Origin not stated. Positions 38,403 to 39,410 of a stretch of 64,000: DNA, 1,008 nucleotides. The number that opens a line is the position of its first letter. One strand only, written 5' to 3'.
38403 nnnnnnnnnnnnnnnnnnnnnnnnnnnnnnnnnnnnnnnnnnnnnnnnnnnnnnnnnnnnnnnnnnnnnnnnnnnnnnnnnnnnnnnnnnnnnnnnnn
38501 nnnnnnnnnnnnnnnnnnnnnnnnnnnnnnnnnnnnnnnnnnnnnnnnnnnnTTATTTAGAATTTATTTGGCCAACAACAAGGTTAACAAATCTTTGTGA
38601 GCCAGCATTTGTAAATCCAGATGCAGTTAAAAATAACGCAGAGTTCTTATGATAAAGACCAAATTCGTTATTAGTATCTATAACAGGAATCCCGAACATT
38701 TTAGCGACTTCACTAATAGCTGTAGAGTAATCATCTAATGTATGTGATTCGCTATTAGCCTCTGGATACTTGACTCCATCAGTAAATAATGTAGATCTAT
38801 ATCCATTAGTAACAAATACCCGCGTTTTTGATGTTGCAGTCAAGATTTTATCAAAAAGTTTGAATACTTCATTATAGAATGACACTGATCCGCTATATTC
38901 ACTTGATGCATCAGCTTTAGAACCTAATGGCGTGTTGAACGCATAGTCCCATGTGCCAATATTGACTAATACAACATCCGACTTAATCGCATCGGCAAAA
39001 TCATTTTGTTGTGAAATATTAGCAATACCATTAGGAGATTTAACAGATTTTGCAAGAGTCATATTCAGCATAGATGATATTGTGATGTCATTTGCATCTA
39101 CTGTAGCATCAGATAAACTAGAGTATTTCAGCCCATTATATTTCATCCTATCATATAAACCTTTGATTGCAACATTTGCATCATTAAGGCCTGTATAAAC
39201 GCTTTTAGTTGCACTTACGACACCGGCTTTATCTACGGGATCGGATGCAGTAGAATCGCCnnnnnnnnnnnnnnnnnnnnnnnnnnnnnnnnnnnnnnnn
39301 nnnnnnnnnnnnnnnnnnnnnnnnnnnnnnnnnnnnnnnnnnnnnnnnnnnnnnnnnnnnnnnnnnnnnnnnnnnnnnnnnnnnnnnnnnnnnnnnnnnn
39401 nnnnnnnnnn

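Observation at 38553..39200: Fibritin (wac) C-terminus replaced by an SGNH/GDSL esterase-like domain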

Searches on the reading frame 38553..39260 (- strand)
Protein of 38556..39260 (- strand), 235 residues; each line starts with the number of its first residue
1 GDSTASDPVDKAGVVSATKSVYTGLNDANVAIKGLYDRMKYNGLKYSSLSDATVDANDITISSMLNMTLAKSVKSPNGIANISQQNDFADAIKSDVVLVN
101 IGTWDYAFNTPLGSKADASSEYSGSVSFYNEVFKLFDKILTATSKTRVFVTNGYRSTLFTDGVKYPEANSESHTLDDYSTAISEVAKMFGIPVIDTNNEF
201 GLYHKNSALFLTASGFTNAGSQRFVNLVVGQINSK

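Call 3: search_protein_families(library=pfam, proteins=[window:38553-39200:-], max_evalue=10)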
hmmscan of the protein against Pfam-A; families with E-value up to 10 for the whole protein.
window:38553-39200:- (215 aa): 1 family
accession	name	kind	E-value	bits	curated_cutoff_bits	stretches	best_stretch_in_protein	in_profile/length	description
PF13472.12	Lipase_GDSL_2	-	3.6e-07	31.3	32.9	1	61-183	50-156/178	GDSL-like Lipase/Acylhydrolase family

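Call 4: search_protein_families(library=phrogs, proteins=[window:38553-39200:-], max_evalue=1)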
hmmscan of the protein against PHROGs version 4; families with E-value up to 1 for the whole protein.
window:38553-39200:- (215 aa): 3 families
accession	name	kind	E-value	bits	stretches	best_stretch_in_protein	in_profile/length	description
phrog_11541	-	unknown function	4.5e-09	36.2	1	40-189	657-793/832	-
phrog_5240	-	tail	3.1e-06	27.1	1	70-189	516-636/670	tail fiber protein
phrog_10478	-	unknown function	0.14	13.3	1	46-88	44-82/116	-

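Call 7: search_dna_similar(query=window:38553-39200:-, collection=phages, mode=protein, max_rows=40, rows=spread)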
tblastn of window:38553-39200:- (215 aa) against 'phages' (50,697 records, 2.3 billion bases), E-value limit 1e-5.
Records with a match: 63; places in all: 63; records where one place covers at least 80% of the query: 63.
Best place of each record, by identity: >=99% 8; 95-99% 4; 60-80% 39; <60% 12.
By first word of the organism name: Acinetobacter 62; Tegunavirus 1.
By host as written in the record: Acinetobacter baumannii 19; - 7; Acinetobacter baumannii AB5075 3; Acinetobacter baumannii (Acibaumc1) 3; Acinetobacter baumannii strain KZ1100 2; Acinetobacter pittii 2; Acinetobacter baumannii strain RES-241 2; Acinetobacter baumannii strain RES-3023 2; and 16 more.
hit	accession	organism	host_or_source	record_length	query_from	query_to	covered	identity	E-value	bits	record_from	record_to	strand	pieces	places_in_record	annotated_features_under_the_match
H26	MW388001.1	Acinetobacter phage Minot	Acinetobacter baumannii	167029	1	215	100%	100.0%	7e-140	437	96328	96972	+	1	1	hypothetical protein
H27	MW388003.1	Acinetobacter phage Melin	Acinetobacter baumannii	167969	1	215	100%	100.0%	7e-140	437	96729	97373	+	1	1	fibritin protein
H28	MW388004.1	Acinetobacter phage Morttis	Acinetobacter baumannii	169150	1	215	100%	100.0%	7e-140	437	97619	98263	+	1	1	fibritin neck whiskers protein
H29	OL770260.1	Acinetobacter phage AB-Navy71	Acinetobacter baumannii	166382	1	215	100%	99.1%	1e-138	433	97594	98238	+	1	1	fibritin neck whiskers protein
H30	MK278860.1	Acinetobacter phage AbTZA1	Acinetobacter baumannii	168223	1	215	100%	99.1%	1e-138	433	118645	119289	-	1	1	hypothetical protein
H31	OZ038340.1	Tegunavirus sp. BRC001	-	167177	1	215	100%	98.6%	3e-138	432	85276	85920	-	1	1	fibritin neck whisker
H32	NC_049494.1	Acinetobacter phage vB_AbaM_PhT2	Acinetobacter baumannii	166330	1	215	100%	95.3%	6e-135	422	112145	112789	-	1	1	wac: fibritin neck whisker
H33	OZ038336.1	Acinetobacter phage vB_AbaM_PhT2-v2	-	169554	1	215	100%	95.3%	6e-135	422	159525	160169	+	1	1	fibritin neck whisker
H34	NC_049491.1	Acinetobacter phage vB_AbaM_Apostate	Acinetobacter baumannii strain KZ1100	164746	1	215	100%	67.4%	1e-88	290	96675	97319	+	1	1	fibritin neck whisker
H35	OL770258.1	Acinetobacter phage AB-Navy1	Acinetobacter baumannii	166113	1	215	100%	67.4%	2e-88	289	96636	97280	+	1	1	fibritin neck whiskers protein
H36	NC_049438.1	Acinetobacter phage vB_ApiM_fHyAci03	Acinetobacter pittii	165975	1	215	100%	67.4%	3e-88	289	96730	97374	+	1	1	wac: fibritin neck whisker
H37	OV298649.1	Acinetobacter phage MD-2021a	not known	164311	1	215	100%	67.4%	3e-88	288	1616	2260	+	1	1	Fibritin C-terminal region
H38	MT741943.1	Acinetobacter phage Meroveus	Acinetobacter baumannii strain RES-241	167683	1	215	100%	67.0%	3e-88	289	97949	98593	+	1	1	fibritin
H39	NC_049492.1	Acinetobacter phage vB_AbaM_Kimel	Acinetobacter baumannii strain RES-3023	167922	1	215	100%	67.0%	3e-88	289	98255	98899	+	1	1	fibritin neck whisker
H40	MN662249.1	Acinetobacter phage Stupor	Acinetobacter baumannii strain RES-2281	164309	1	215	100%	67.0%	3e-88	288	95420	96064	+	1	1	fibritin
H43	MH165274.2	Acinetobacter phage AM101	Acinetobacter baumannii LUH 3712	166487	1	215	100%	67.0%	4e-88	288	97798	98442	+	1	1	fibritin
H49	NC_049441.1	Acinetobacter phage KARL-1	Acinetobacter baumannii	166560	1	215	100%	66.5%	2e-87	286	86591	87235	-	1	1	fibritin neck whisker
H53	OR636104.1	Acinetobacter phage Tonic CPL00239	Acinetobacter baumannii NCTC 13240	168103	1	215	100%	66.5%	2e-87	286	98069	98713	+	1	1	fibritin neck whisker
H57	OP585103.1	Acinetobacter phage vB_AbaM_DP45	Acinetobacter baumannii AB5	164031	1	215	100%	66.5%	3e-87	286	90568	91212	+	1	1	fibritin neck whiskers protein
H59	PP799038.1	Acinetobacter phage AB2I3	Acinetobacter baumannii (Acibaumc2)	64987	1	215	100%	56.9%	1e-71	241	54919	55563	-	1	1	hypothetical protein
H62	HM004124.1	Acinetobacter phage Acj9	Acinetobacter johnsonii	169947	1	215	100%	46.0%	2e-52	186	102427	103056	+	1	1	wac: Wac fibritin neck whiskers protein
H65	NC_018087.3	Acinetobacter phage ZZ1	Acinetobacter baumannii (clinical ...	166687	1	208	97%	39.8%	1e-27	115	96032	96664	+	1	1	wac: fibritin neck whisker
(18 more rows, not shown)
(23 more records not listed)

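Call 8: find_homologous_proteins(query=window:38553-39200:-, max_evalue=0.001)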
Query window:38553-39200:-: 98 candidates shared short words with the query, none scored E <= 0.001.

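Call 12: get_annotated_region(hit=H34, flank=2500)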
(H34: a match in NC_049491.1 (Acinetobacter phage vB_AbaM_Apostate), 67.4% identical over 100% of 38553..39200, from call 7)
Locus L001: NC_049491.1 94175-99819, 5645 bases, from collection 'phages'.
description: Acinetobacter phage vB_AbaP_Apostate, complete genome.
organism: Acinetobacter phage vB_AbaM_Apostate (NCBI taxid 2686308)
taxonomy: Viruses; Duplodnaviria; Heunggongvirae; Uroviricota; Caudoviricetes; Straboviridae; Twarogvirinae; Lazarusvirus; Lazarusvirus apostate
host: Acinetobacter baumannii strain KZ1100; source: sewage water; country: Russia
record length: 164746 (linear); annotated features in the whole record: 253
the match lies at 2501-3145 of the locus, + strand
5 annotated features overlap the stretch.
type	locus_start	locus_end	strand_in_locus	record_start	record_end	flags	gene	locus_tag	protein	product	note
CDS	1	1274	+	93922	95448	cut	-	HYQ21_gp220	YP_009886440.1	tail collar fiber protein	12; gp12, short tail fibers; orf165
CDS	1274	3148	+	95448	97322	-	-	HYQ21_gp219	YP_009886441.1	fibritin neck whisker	fibritin, C-terminal deacetilase domain; orf166; wac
CDS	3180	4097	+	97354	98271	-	-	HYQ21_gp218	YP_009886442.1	head-tail adaptor Ad2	13; orf167; neck protein gp13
CDS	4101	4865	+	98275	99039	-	-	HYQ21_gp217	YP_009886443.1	head closure Hc2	14; orf168; neck protein gp14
CDS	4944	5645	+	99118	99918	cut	-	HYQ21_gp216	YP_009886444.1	tail terminator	15; orf169; phage tail terminator gp15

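Call 13: get_annotated_region(hit=H62, flank=2500)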
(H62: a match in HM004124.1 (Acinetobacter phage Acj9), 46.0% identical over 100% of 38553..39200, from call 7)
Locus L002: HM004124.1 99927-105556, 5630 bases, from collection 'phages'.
description: Acinetobacter phage Acj9, complete genome.
organism: Acinetobacter phage Acj9 (NCBI taxid 760939)
taxonomy: Viruses; Duplodnaviria; Heunggongvirae; Uroviricota; Caudoviricetes; Straboviridae; Twarogvirinae; Acajnonavirus; Acajnonavirus acj9
host: Acinetobacter johnsonii; source: -; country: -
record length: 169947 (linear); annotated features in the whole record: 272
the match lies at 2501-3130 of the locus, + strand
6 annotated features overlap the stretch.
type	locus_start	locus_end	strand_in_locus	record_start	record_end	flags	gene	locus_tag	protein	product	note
CDS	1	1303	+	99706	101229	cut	12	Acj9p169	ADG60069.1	gp12 short tail fibers protein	-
CDS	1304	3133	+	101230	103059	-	wac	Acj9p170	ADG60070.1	Wac fibritin neck whiskers protein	-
CDS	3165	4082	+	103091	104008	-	13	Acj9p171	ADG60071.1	gp13 neck protein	-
CDS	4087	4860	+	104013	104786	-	14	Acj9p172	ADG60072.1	gp14 head completion protein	-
CDS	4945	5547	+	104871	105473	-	-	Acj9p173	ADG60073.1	Mob-like putative homing endonuclease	HNH family protein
CDS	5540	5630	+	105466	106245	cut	15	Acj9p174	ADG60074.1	gp15 tail sheath stabilizer and completion protein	-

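Call 14: get_annotated_region(hit=H65, flank=2500)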
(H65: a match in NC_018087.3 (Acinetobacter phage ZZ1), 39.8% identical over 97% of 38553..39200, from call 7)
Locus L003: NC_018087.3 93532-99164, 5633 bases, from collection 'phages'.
description: Acinetobacter phage ZZ1, complete genome.
organism: Acinetobacter phage ZZ1 (NCBI taxid 1049283)
taxonomy: Viruses; Duplodnaviria; Heunggongvirae; Uroviricota; Caudoviricetes; Straboviridae; Twarogvirinae; Zedzedvirus; Zedzedvirus zz1
host: Acinetobacter baumannii (clinical strain AB09V); source: sewage from fishpond along the Yellow River; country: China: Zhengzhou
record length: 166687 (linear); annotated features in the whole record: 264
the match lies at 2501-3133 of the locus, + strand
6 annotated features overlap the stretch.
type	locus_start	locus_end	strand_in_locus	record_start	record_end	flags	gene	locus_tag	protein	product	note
CDS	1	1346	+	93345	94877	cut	-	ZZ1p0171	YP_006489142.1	tail collar fiber protein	gp12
CDS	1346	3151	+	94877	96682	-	wac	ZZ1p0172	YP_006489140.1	fibritin neck whisker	Wac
CDS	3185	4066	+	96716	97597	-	-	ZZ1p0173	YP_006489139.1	head-tail adaptor Ad2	gp13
CDS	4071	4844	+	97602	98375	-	-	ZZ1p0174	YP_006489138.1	head closure Hc2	gp14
CDS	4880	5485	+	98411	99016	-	-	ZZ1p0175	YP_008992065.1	Mob-like putative homing endonuclease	-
CDS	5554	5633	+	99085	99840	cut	-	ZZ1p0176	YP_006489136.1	tail sheath stabilizer and completion protein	gp15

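Call 15: get_annotated_region(hit=H59, flank=2500)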
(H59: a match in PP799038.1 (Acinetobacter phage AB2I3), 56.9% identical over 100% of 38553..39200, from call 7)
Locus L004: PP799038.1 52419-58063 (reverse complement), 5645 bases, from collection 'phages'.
description: Acinetobacter phage AB2I3, partial genome.
organism: Acinetobacter phage AB2I3 (NCBI taxid 3123118)
taxonomy: Viruses; Duplodnaviria; Heunggongvirae; Uroviricota; Caudoviricetes
host: Acinetobacter baumannii (Acibaumc2); source: trach aspirate culture from pediatric ICU patient; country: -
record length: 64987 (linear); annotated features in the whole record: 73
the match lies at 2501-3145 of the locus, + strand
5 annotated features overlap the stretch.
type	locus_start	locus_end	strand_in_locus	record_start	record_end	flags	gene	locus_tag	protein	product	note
CDS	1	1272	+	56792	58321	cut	-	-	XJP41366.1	hypothetical protein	-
CDS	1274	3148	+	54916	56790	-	-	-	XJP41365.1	hypothetical protein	-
CDS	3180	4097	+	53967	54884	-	-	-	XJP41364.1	neck protein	-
CDS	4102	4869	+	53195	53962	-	-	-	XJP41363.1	neck protein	-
CDS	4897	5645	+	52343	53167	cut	-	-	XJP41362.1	tail completion protein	T4-like gp15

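Call 23: predict_structure(protein=window:38556-39260:-)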
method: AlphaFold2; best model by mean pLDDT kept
length: 235 residues; sequences in the alignment: 1
mean_pLDDT: 33.4   pTM: 0.25
mean pLDDT of the five models: 33.4, 32.5, 29.6, 29.6, 29.1
residues with pLDDT >= 90: 0; 70-90: 0; 50-70: 0; < 50: 235
segments of 3 or more residues with pLDDT < 50: 1-235
pLDDT, mean of each block of 10 residues (from residue 1): 38 29 32 37 33 29 25 30 35 37 32 34 34 43 37 29 28 36 40 33 32 32 33 32
secondary structure, 60 per line:
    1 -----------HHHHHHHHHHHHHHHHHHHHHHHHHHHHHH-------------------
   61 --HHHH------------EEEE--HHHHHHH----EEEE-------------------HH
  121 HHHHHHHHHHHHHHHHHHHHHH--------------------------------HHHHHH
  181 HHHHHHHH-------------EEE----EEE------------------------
elements in order: H12-41 H63-66 E79-82 H85-91 E96-99 H119-142 H175-188 E202-204 E209-211

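Call 25: search_protein_representatives(protein=window:38556-39200:-)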
Query: 215 residues. Proteins with E-value up to 0.001 (for the whole library): 286; up to 1e-10: 17; up to 1e-30: 8. The best 150 are listed.
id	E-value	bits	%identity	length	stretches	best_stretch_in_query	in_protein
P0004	3.4e-80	284.7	66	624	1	1-215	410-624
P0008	2.7e-66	239.3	50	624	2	2-215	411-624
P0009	2.2e-47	177.6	48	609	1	3-215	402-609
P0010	5.8e-45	169.7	49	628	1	9-215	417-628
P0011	3.1e-40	154.3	43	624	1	4-214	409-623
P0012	5.8e-40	153.4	43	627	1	3-212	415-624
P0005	2.8e-36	141.4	41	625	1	2-215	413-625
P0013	8.5e-36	139.8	44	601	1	45-215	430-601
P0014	9.3e-27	110.3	34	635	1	15-209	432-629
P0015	1.1e-26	110.1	42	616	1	24-209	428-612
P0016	7.5e-23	97.6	37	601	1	11-213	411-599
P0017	1.6e-22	96.5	37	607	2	12-215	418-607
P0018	4.9e-15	72.1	32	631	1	20-214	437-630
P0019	5.9e-13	65.3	34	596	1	28-183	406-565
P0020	1.9e-12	63.6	35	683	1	48-205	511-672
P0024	1.6e-10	57.3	32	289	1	17-209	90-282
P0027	1.1e-09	54.7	35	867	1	72-199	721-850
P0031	3.2e-09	53.1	33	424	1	48-191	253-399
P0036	5.4e-09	52.3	35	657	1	69-186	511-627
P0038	7.9e-09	51.8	36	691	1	73-192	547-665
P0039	8.9e-09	51.6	32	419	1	56-209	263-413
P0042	2.0e-08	50.5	32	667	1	71-213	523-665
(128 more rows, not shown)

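Call 32: search_protein_families(library=pfam, proteins=[P0010, P0013, P0016, P0018, P0019, P0020, P0027, P0031, P0038, P0039], max_evalue=0.001)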
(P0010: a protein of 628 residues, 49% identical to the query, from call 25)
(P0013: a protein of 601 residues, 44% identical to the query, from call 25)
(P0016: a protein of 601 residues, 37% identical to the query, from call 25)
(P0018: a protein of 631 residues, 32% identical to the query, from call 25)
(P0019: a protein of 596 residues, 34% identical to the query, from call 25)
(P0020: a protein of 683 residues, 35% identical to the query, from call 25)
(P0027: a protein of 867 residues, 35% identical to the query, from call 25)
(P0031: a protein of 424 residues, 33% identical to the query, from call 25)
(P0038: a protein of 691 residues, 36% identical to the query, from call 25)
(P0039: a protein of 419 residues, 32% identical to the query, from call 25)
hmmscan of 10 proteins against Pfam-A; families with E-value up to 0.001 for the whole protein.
P0010 (628 aa): 1 family
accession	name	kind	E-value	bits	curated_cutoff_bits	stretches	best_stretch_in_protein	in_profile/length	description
PF07921.17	Fibritin_C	-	5.7e-05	23.6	21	1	358-433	4-61/93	Fibritin C-terminal region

P0013 (601 aa): 0 families

P0016 (601 aa): 1 family
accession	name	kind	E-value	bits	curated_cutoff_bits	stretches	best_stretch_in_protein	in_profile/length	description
PF07921.17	Fibritin_C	-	7.9e-12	45.6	21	1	351-406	5-60/93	Fibritin C-terminal region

P0018 (631 aa): 2 families
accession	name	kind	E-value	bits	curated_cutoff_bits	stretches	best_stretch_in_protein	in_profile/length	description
PF07921.17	Fibritin_C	-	4.1e-08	33.7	21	1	367-444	2-79/93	Fibritin C-terminal region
PF13472.12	Lipase_GDSL_2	-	3.6e-05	24.8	32.9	1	490-594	62-151/178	GDSL-like Lipase/Acylhydrolase family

P0019 (596 aa): 0 families

P0020 (683 aa): 2 families
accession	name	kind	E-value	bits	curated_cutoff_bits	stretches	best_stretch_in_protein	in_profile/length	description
PF13472.12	Lipase_GDSL_2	-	4.4e-14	53.8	32.9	1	489-669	2-177/178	GDSL-like Lipase/Acylhydrolase family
PF00657.28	Lipase_GDSL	-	4.9e-07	30.6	23.6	1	488-673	3-206/208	GDSL-like Lipase/Acylhydrolase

P0027 (867 aa): 2 families
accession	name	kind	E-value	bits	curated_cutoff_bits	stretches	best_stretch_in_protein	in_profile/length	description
PF13472.12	Lipase_GDSL_2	-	7.3e-15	56.4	32.9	1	674-852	1-175/178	GDSL-like Lipase/Acylhydrolase family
PF00657.28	Lipase_GDSL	-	5.2e-07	30.4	23.6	1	672-859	1-207/208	GDSL-like Lipase/Acylhydrolase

P0031 (424 aa): 2 families
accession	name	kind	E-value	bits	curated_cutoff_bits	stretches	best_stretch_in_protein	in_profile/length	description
PF13472.12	Lipase_GDSL_2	-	1.8e-16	61.6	32.9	1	231-411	2-177/178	GDSL-like Lipase/Acylhydrolase family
PF00657.28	Lipase_GDSL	-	5.5e-07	30.4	23.6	1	231-414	4-205/208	GDSL-like Lipase/Acylhydrolase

P0038 (691 aa): 2 families
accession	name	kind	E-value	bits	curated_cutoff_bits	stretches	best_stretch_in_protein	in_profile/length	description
PF13472.12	Lipase_GDSL_2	-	1.3e-15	58.8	32.9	1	499-677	1-177/178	GDSL-like Lipase/Acylhydrolase family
PF00657.28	Lipase_GDSL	-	0.00056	20.6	23.6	0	500-677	4-202/208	GDSL-like Lipase/Acylhydrolase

P0039 (419 aa): 2 families
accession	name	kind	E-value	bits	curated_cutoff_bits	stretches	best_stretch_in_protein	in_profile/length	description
PF13472.12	Lipase_GDSL_2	-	1.6e-21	78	32.9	1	232-406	1-177/178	GDSL-like Lipase/Acylhydrolase family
PF00657.28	Lipase_GDSL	-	5.1e-09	37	23.6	1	249-410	46-206/208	GDSL-like Lipase/Acylhydrolase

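Call 33: search_protein_families(library=phrogs, proteins=[P0018, P0019, P0020, P0027, P0031, P0038, P0039, P0042, P0036, P0024], max_evalue=0.00001)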
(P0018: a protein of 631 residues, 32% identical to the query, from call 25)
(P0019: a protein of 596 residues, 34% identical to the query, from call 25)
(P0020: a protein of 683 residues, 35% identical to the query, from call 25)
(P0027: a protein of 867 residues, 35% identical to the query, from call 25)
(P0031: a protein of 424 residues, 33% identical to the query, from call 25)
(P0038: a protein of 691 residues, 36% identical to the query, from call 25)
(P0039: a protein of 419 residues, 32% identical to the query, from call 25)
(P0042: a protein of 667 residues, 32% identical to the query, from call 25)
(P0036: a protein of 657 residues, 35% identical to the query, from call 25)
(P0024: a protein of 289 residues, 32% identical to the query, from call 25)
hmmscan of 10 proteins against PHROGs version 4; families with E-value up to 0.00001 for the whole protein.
P0018 (631 aa): 6 families
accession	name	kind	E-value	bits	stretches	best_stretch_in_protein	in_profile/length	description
phrog_1056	-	tail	4.1e-88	297.6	1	4-445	2-447/582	fibritin neck whisker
phrog_9687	-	tail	7.4e-44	151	1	4-420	3-428/1059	fibritin neck whisker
phrog_5240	-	tail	4.7e-14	52.9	1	483-610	512-646/670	tail fiber protein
phrog_11541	-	unknown function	1.2e-09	38.2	1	486-629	682-824/832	-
phrog_38470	-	unknown function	5.3e-08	32.2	1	475-612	732-871/892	-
phrog_13015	-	head and packaging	3e-06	26.8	1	488-600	192-303/618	virion structural protein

P0019 (596 aa): 2 families
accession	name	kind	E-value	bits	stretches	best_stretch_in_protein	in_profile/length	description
phrog_1056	-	tail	2.3e-88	298.4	1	2-393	4-408/582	fibritin neck whisker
phrog_9687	-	tail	1.7e-35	123.3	1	4-378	7-404/1059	fibritin neck whisker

P0020 (683 aa): 9 families
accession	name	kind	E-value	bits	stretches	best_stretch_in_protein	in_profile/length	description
phrog_11541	-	unknown function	3.9e-96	324.2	2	225-677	319-821/832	-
phrog_5240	-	tail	8e-32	111.6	1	477-679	450-665/670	tail fiber protein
phrog_19519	-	connector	5.5e-26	92.3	2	98-339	254-491/714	neck protein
phrog_13015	-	head and packaging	1.4e-19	70.8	1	482-675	138-337/618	virion structural protein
phrog_17240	-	unknown function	2.1e-10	40.4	1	511-681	554-710/821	-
phrog_27126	-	connector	1.1e-08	34.7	0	238-452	232-447/728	neck protein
phrog_663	-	head and packaging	1.9e-07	30.9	1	531-677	475-621/628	minor head protein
phrog_6102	-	moron, auxiliary metabolic gene and host takeover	3.8e-07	30.2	0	509-559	73-125/442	lipase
phrog_2477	-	unknown function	5.5e-06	26.2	1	24-80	68-123/600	-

P0027 (867 aa): 19 families
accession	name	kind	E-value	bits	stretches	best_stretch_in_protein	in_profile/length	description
phrog_11541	-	unknown function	5.5e-165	551.9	3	181-626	204-655/832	-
phrog_9750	-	unknown function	1.7e-67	229.1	1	2-126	3-127/846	-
phrog_31290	-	unknown function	2e-63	215.5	1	1-141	1-138/647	-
phrog_14987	-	unknown function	2.9e-59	202.2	1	1-146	2-151/625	-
phrog_19652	-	unknown function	4.6e-52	178.2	1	1-124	86-211/737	-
phrog_3257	-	unknown function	3.7e-49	168.3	1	3-127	10-134/263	-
phrog_5240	-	tail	9.1e-33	114.7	1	650-862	446-663/670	tail fiber protein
phrog_13015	-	head and packaging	6.2e-25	88.5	1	674-862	144-339/618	virion structural protein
phrog_18498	-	unknown function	7.7e-25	87.8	1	1-101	1-104/1220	-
phrog_4201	-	tail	1.3e-20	74.7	1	3-128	8-140/676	tail fiber protein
phrog_31000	-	unknown function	7.2e-19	69.1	1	67-127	158-220/306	-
phrog_38670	-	tail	1.7e-18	66.7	1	67-227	265-453/1280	tail fiber protein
phrog_33908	-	unknown function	2.4e-16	59.7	1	66-129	64-127/869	-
phrog_6102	-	moron, auxiliary metabolic gene and host takeover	6.7e-10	39.3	0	668-746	29-126/442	lipase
phrog_34028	-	unknown function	2e-09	37.5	1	1-88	11-97/503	-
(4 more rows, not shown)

P0031 (424 aa): 5 families
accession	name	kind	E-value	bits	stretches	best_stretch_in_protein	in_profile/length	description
phrog_11541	-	unknown function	3.8e-51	175.4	1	95-420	464-822/832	-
phrog_5240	-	tail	1.5e-28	100.8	1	216-418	447-662/670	tail fiber protein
phrog_13015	-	head and packaging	8.3e-16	58.4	1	221-391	135-302/618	virion structural protein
phrog_38470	-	unknown function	1.2e-11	44.2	1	274-415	743-882/892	-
phrog_17240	-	unknown function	1.8e-10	40.6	1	251-422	552-709/821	-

P0038 (691 aa): 6 families
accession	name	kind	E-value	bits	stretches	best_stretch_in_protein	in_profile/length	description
phrog_11541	-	unknown function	1.4e-73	249.6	2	360-690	463-826/832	-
phrog_5240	-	tail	2.5e-27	96.8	1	478-687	440-665/670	tail fiber protein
phrog_13015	-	head and packaging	2.4e-17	63.4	1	498-657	143-303/618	virion structural protein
phrog_19519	-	connector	4.1e-14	53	1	95-511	177-519/714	neck protein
phrog_17240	-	unknown function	2.9e-07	29.9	1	548-688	581-709/821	-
phrog_38470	-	unknown function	3.2e-06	26.3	1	548-690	748-891/892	-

P0039 (419 aa): 7 families
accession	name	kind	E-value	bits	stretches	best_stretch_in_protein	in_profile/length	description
phrog_11541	-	unknown function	2.6e-39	136.2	1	187-419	602-826/832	-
phrog_5240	-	tail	2e-38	133.4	1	199-418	432-667/670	tail fiber protein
phrog_13015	-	head and packaging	4.1e-23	82.5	1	196-418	107-343/618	virion structural protein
phrog_17240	-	unknown function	3e-15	56.3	1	262-416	562-708/821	-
phrog_38470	-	unknown function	2e-12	46.9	1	279-416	746-888/892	-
phrog_6102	-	moron, auxiliary metabolic gene and host takeover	1.4e-08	34.9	1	219-415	22-224/442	lipase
phrog_663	-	head and packaging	7e-08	32.3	1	274-409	473-616/628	minor head protein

P0042 (667 aa): 5 families
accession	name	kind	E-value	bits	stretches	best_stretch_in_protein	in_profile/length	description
phrog_11541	-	unknown function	2.7e-80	271.8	3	341-665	465-824/832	-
phrog_5240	-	tail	6e-27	95.5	1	446-664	435-665/670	tail fiber protein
phrog_19519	-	connector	1e-24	88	3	234-331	399-497/714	neck protein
phrog_13015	-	head and packaging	2.1e-13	50.4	1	465-660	137-337/618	virion structural protein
phrog_38470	-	unknown function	2.3e-10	40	1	444-666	657-890/892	-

P0036 (657 aa): 6 families
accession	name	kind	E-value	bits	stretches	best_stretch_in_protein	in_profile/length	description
phrog_11541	-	unknown function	2.9e-67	228.7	3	351-655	485-824/832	-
phrog_5240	-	tail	2.3e-25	90.3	1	451-651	450-662/670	tail fiber protein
phrog_19519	-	connector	1.7e-24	87.3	3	81-208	385-499/714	neck protein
phrog_13015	-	head and packaging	2.2e-15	56.9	1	454-652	136-339/618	virion structural protein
phrog_38470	-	unknown function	3e-10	39.7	1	349-655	583-889/892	-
phrog_17240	-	unknown function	3.4e-10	39.6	1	480-642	549-696/821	-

P0024 (289 aa): 5 families
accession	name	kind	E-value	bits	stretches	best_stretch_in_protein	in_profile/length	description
phrog_5240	-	tail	3e-29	103.1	1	51-287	406-667/670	tail fiber protein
phrog_11541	-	unknown function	2.9e-25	89.8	1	93-287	606-825/832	-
phrog_13015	-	head and packaging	2.6e-13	50.1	1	46-282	93-338/618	virion structural protein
phrog_17240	-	unknown function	1.8e-11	43.8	1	147-287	576-710/821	-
phrog_663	-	head and packaging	5.8e-06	26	1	151-284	481-623/628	minor head protein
